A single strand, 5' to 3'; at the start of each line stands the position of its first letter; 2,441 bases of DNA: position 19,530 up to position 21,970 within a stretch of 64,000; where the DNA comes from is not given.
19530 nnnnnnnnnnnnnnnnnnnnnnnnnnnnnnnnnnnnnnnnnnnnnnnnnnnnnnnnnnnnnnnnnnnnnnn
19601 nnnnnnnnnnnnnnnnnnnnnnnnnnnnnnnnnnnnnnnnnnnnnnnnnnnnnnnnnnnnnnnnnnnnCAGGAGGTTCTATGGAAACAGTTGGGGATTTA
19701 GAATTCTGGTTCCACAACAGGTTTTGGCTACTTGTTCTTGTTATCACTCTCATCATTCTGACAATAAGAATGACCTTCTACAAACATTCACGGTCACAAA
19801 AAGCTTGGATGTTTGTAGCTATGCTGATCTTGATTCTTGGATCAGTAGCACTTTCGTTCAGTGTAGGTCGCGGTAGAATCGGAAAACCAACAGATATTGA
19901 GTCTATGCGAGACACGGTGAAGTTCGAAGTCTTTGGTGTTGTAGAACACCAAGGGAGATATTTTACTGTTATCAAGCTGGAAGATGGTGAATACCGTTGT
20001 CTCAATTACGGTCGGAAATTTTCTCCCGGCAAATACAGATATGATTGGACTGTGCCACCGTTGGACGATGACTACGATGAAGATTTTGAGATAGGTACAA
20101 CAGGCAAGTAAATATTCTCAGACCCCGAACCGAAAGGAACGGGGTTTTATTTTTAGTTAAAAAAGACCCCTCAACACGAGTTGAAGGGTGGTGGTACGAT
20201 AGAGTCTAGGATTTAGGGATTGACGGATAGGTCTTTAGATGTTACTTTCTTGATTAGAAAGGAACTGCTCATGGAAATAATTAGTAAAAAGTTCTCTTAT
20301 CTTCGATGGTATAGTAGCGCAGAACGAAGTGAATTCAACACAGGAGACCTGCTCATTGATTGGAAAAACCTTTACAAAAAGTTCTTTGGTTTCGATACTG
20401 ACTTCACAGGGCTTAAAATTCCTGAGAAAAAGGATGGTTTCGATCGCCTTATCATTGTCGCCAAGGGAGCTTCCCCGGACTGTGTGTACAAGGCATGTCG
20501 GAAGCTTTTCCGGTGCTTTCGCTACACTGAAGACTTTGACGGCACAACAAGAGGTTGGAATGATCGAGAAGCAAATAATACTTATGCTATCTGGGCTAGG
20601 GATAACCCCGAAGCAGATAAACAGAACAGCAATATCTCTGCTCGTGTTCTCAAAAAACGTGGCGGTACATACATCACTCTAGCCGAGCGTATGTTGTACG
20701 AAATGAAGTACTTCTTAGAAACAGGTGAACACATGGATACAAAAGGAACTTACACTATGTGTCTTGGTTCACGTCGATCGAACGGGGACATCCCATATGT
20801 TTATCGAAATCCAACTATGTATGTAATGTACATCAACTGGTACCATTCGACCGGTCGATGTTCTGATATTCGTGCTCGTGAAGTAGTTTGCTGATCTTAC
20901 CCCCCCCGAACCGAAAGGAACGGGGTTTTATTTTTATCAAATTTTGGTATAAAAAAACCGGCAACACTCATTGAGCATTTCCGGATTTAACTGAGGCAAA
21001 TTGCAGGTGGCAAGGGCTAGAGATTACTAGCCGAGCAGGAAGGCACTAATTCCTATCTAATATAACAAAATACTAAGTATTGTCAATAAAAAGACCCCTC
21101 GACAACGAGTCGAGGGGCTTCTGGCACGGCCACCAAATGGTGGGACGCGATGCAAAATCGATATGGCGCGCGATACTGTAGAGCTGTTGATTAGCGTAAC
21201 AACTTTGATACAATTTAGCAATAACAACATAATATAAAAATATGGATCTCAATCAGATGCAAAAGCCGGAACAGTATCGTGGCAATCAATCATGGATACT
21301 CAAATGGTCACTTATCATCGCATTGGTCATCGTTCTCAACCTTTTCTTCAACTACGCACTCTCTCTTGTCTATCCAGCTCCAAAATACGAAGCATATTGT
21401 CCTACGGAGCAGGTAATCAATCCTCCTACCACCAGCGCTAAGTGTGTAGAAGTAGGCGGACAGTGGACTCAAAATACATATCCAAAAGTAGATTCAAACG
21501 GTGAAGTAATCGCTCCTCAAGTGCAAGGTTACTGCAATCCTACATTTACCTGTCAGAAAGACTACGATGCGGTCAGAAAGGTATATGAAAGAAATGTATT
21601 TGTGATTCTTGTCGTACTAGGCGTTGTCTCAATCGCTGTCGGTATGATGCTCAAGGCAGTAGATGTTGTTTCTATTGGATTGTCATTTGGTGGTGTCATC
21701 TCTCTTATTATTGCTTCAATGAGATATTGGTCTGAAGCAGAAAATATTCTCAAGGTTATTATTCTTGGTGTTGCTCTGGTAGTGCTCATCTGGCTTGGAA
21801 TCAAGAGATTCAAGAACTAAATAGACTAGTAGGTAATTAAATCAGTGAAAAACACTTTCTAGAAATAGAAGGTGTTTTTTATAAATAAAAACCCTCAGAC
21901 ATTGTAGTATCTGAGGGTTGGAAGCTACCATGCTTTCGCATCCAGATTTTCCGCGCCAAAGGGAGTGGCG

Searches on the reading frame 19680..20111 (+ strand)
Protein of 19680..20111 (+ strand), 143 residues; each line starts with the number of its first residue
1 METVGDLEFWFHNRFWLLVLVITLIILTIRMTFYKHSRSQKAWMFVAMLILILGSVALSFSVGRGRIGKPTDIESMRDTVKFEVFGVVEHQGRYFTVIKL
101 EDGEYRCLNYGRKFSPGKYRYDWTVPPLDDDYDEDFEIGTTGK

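Call 6: search_protein_families(library=pfam, proteins=[window:19680-20111:+], max_evalue=1)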
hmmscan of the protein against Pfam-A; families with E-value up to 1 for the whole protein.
window:19680-20111:+ (143 aa): 6 families
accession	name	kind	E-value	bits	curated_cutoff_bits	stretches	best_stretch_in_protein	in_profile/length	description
PF13567.11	DUF4131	-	0.0014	18.8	31.6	1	16-77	5-64/165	Domain of unknown function (DUF4131)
PF04932.20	Wzy_C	-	0.035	14.3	31.7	1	17-68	20-67/149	O-Antigen ligase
PF15158.11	TMEM249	-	0.048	13.9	25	1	7-97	29-113/184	Cation channel sperm-associated auxiliary subunit TMEM249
PF11992.13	TgpA_N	-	0.078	12.4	30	1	10-68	14-74/333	TgpA N-terminal domain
PF04923.17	Ninjurin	-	0.25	11.7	26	0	39-84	34-80/102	Ninjurin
PF12632.12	Vezatin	-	0.41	10.5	22.3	1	21-58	1-38/282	Mysoin-binding motif of peroxisomes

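Call 7: search_protein_families(library=padloc, proteins=[window:19680-20111:+], max_evalue=1)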
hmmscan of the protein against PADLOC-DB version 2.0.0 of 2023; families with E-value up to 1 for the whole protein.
window:19680-20111:+ (143 aa): 2 families
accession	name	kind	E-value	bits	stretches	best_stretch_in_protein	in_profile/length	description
PDLC01604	tm_4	-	0.014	13.8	1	9-57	139-187/215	CAS-VI-B; associated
PDLC00698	Effector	-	0.029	12.3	1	14-55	28-71/198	2TM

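Call 8: search_protein_families(library=phrogs, proteins=[window:19680-20111:+], max_evalue=1)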
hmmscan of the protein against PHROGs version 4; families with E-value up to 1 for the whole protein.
window:19680-20111:+ (143 aa): 4 families
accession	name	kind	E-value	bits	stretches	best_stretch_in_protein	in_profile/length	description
phrog_37623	-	unknown function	0.1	14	1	14-49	34-71/86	-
phrog_200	-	other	0.15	12.2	1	16-97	48-133/379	lipoprotein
phrog_15523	-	unknown function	0.21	12.5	1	20-85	21-81/119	-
phrog_2087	-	unknown function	0.33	10.7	1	16-62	4-50/360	-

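Call 10: find_homologous_proteins(query=window:19680-20108:+)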
Query window:19680-20108:+ (143 aa): 1 proteins with E <= 0.001 among 18 candidates.
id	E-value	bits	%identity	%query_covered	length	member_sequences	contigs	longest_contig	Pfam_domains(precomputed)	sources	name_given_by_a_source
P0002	6.1e-93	326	100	100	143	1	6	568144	-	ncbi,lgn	-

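Call 49: predict_structure(protein=window:19680-20108:+)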
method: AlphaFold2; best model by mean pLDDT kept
length: 143 residues; sequences in the alignment: 1
mean_pLDDT: 62.2   pTM: 0.33
mean pLDDT of the five models: 62.2, 60.6, 58.8, 58.8, 57.1
residues with pLDDT >= 90: 0; 70-90: 56; 50-70: 38; < 50: 49
segments of 3 or more residues with pLDDT < 50: 65-80, 111-129, 131-143
pLDDT, mean of each block of 10 residues (from residue 1): 66 83 85 76 82 77 49 46 63 67 64 39 41 43 36
secondary structure, 60 per line:
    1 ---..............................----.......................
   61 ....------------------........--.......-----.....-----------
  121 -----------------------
elements in order: H4-33 H38-64 E83-90 E93-99 E105-109

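Call 62: find_related_loci(query=window:19680-20108:+, collection=viral_contigs, flank=5000)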
Query window:19680-20108:+ (143 aa) in viral_contigs; peptide patterns used: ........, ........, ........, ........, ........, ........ (x = any residue, [..] = any of these).
51 stretches matched a pattern, but none encodes a relative of the query by tblastn (E <= 1e-3).

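Call 70: search_solved_structures(query=window:19680-20108:+, max_evalue=10)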
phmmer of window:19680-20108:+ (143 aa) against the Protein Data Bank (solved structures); distinct sequences matched with E-value up to 10: 0.

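Call 71: search_dna_similar(query=window:19680-20108:+, collection=phages, mode=protein, max_evalue=1, max_rows=8)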
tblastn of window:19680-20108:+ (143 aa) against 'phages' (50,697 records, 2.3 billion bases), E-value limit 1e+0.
No match.

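Call 80: search_protein_families(library=ncbifam, proteins=[window:19680-20108:+], max_evalue=0.1)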
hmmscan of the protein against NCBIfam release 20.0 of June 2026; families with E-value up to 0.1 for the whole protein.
window:19680-20108:+ (143 aa): 5 families
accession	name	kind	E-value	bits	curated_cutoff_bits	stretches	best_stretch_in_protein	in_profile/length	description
TIGR04265.1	bac_cardiolipin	equivalog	0.024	13.6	290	1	13-69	9-60/483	cardiolipin synthase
TIGR04407.1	LptF_YjgP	equivalog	0.027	13.2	230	1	11-61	265-315/347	LPS export ABC transporter permease LptF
NF051875.1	glycan_WsfD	subfamily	0.034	12.9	80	1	11-60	372-420/452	glycan biosynthesis hexose transferase WsfD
NF058595.1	invert_tail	domain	0.041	14.2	37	1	15-65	29-74/113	lipo-invert putative C-terminal anchoring domain-containing protein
NF045978.1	ComEA_MAG0490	equivalog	0.084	12.6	98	0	41-96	2-57/162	MAG0490 family ComEA-like DNA-binding protein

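Call 94: search_dna_similar(query=window:19680-20108:+, collection=plasmids, mode=protein, max_evalue=0.1, max_rows=5)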
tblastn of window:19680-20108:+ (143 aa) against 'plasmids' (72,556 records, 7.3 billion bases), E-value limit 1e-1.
No match.

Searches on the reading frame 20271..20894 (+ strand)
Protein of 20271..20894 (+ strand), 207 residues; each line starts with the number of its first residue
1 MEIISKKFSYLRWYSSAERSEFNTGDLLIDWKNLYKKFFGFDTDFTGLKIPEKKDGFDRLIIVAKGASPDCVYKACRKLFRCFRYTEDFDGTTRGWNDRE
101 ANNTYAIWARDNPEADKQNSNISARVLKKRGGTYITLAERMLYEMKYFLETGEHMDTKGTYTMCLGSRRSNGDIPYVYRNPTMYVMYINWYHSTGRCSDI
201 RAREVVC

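Call 6: search_protein_families(library=pfam, proteins=[window:20271-20894:+], max_evalue=1)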
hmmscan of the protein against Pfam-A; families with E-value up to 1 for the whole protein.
window:20271-20894:+ (207 aa): 0 families

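Call 7: search_protein_families(library=padloc, proteins=[window:20271-20894:+], max_evalue=1)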
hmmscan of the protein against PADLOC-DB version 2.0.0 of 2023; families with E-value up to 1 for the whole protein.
window:20271-20894:+ (207 aa): 0 families

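Call 8: search_protein_families(library=phrogs, proteins=[window:20271-20894:+], max_evalue=1)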
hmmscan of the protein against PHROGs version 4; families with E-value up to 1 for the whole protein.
window:20271-20894:+ (207 aa): 2 families
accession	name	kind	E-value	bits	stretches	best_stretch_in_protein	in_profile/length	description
phrog_29028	-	unknown function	0.084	14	0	33-61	22-50/175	-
phrog_29503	-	unknown function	0.24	12.8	1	97-146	9-60/70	-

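Call 63: find_related_loci(query=window:20271-20891:+, collection=viral_contigs, flank=5000)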
Query window:20271-20891:+ (207 aa) in viral_contigs; peptide patterns used: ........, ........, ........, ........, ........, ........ (x = any residue, [..] = any of these).
1 stretches matched a pattern, but none encodes a relative of the query by tblastn (E <= 1e-3).

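Call 80: search_protein_families(library=ncbifam, proteins=[window:20271-20891:+], max_evalue=0.1)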
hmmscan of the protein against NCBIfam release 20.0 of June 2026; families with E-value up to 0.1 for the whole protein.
window:20271-20891:+ (207 aa): 0 families

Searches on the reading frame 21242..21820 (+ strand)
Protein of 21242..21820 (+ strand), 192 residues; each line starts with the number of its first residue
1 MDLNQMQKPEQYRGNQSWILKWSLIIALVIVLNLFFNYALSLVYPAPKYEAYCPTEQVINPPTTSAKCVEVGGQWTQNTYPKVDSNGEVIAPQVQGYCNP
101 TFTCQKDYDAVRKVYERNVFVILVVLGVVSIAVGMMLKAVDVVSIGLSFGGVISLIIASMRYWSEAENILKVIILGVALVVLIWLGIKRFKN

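Call 6: search_protein_families(library=pfam, proteins=[window:21242-21820:+], max_evalue=1)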
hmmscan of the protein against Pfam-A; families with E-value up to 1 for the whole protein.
window:21242-21820:+ (192 aa): 2 families
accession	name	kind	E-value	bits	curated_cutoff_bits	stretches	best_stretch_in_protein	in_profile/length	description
PF07331.16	TctB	-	0.057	14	29.1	1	115-186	64-127/137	Tripartite tricarboxylate transporter TctB family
PF01053.26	Cys_Met_Meta_PP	-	0.24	10.3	27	1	92-160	270-338/381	Cys/Met metabolism PLP-dependent enzyme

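Call 7: search_protein_families(library=padloc, proteins=[window:21242-21820:+], max_evalue=1)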
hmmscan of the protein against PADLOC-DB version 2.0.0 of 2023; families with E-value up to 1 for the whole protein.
window:21242-21820:+ (192 aa): 0 families

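Call 8: search_protein_families(library=phrogs, proteins=[window:21242-21820:+], max_evalue=1)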
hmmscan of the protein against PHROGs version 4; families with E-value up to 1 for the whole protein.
window:21242-21820:+ (192 aa): 0 families

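Call 64: find_encoding_contigs(protein=window:21242-21820:+, flank=3000, max_places=6)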
Protein window:21242-21820:+ (192 aa): 5 contigs read that carry it; 3 places shown.
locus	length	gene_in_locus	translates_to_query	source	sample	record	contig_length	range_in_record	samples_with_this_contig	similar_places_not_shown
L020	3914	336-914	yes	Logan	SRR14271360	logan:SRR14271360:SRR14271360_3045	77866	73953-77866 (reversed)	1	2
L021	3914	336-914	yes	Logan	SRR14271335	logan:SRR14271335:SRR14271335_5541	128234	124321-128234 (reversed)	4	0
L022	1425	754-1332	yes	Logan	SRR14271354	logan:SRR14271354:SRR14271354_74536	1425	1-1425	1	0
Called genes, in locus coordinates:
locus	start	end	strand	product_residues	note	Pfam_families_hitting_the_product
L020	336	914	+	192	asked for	-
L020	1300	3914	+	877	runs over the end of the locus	PF00133:tRNA-synt_1, PF09334:tRNA-synt_1g, PF13603:tRNA-synt_1_2, PF00133:tRNA-synt_1, PF08264:Anticodon_1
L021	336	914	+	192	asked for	-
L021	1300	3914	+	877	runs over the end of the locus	PF00133:tRNA-synt_1, PF09334:tRNA-synt_1g, PF13603:tRNA-synt_1_2, PF00133:tRNA-synt_1, PF08264:Anticodon_1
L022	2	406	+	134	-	?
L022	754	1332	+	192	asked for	-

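Call 80: search_protein_families(library=ncbifam, proteins=[window:21242-21817:+], max_evalue=0.1)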
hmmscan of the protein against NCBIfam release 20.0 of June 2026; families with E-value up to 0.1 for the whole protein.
window:21242-21817:+ (192 aa): 0 families
